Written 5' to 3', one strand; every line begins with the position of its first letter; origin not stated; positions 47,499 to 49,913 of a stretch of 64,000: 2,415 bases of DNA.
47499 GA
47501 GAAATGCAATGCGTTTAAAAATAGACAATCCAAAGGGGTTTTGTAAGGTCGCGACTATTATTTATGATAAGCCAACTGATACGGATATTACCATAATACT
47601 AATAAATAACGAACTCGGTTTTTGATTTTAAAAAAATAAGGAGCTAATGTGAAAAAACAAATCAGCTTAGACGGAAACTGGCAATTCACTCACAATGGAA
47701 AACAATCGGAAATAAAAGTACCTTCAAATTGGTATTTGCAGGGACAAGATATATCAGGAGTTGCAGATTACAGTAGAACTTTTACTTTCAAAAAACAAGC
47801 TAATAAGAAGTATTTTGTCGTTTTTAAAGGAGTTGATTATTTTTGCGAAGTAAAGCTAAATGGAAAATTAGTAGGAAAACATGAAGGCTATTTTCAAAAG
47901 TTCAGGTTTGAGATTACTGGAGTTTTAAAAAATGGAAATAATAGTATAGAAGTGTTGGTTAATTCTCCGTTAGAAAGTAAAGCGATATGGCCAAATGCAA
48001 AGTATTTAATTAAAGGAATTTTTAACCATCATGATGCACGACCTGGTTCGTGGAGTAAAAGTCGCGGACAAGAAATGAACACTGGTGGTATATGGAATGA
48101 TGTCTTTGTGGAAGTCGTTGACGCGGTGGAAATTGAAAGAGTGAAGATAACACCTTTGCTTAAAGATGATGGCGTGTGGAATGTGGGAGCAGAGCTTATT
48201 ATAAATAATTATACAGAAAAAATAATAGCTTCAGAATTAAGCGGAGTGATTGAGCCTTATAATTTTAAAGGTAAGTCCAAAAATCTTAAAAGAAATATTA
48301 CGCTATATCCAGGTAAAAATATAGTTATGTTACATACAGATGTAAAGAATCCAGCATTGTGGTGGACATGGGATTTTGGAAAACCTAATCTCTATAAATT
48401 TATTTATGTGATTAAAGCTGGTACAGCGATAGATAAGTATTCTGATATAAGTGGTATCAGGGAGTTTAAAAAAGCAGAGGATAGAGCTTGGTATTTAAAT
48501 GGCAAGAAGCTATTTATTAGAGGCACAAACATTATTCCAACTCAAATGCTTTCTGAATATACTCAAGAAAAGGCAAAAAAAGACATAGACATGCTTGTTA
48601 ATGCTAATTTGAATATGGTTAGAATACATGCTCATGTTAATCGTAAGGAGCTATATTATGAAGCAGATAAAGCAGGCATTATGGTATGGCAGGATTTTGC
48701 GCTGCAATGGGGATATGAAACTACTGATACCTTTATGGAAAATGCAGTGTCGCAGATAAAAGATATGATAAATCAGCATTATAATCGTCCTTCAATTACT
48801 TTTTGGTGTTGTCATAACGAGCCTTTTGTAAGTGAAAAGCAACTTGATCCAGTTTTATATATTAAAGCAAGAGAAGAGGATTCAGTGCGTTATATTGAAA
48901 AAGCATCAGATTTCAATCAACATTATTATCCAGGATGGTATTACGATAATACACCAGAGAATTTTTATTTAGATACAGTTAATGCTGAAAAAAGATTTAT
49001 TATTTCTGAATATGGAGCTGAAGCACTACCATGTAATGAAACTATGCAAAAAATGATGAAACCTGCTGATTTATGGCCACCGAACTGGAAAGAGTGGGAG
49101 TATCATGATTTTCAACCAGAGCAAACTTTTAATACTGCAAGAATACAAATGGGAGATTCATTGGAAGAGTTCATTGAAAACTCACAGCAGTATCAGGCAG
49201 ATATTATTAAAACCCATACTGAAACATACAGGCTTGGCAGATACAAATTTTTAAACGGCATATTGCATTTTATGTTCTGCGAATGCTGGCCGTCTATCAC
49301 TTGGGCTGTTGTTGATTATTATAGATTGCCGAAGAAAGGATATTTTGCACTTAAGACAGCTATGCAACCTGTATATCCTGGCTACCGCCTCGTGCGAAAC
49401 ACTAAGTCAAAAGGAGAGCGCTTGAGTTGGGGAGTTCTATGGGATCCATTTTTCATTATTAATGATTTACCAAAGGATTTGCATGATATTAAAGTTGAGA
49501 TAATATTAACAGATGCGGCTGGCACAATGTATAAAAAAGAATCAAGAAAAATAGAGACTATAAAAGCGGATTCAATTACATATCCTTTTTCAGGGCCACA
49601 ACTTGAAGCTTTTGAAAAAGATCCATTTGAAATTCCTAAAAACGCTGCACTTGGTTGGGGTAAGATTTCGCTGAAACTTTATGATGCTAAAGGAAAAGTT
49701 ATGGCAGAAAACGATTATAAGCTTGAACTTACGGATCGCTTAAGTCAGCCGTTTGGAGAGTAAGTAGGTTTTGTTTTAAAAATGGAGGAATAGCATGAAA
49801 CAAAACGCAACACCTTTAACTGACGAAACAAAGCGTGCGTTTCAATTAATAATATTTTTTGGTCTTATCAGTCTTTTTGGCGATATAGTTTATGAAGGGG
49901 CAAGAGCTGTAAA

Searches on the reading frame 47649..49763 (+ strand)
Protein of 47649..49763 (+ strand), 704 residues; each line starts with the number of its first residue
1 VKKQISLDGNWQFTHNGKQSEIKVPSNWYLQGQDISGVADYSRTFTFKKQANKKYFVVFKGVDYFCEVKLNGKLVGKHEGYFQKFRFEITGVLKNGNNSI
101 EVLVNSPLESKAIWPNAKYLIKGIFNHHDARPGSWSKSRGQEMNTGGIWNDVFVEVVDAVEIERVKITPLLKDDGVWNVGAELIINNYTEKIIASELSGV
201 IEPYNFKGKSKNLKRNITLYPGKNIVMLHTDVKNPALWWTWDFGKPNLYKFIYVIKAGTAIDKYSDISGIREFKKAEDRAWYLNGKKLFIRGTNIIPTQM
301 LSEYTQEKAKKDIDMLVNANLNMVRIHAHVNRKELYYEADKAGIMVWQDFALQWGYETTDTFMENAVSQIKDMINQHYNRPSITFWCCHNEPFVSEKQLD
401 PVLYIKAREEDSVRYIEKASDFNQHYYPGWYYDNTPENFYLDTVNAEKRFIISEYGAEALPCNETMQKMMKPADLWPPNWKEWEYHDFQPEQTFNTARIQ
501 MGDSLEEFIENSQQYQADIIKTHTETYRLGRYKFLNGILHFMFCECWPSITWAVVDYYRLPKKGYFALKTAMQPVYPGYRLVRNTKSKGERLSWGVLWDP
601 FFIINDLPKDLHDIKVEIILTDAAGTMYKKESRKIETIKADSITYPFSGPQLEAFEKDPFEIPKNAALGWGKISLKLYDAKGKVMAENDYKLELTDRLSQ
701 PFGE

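Call 44: search_protein_families(library=pfam, proteins=[window:47649-49763:+], max_evalue=0.001)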
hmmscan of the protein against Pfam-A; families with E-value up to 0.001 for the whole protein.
window:47649-49763:+ (704 aa): 4 families
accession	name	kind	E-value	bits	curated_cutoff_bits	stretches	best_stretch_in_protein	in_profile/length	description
PF22666.2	Glyco_hydro_2_N2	-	1.3e-14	55.1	27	1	40-111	51-124/167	Glycosyl hydrolase 2 galactose-binding domain-like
PF00703.27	Glyco_hydro_2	-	5.3e-13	50.1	23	1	160-271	1-109/109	Glycosyl hydrolases family 2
PF02836.23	Glyco_hydro_2_C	-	8e-11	42.1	21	1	277-470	4-228/302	Glycosyl hydrolases family 2, TIM barrel domain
PF02837.24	Glyco_hydro_2_N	-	1.2e-09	38.8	28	1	6-113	35-142/169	Glycosyl hydrolases family 2, sugar binding domain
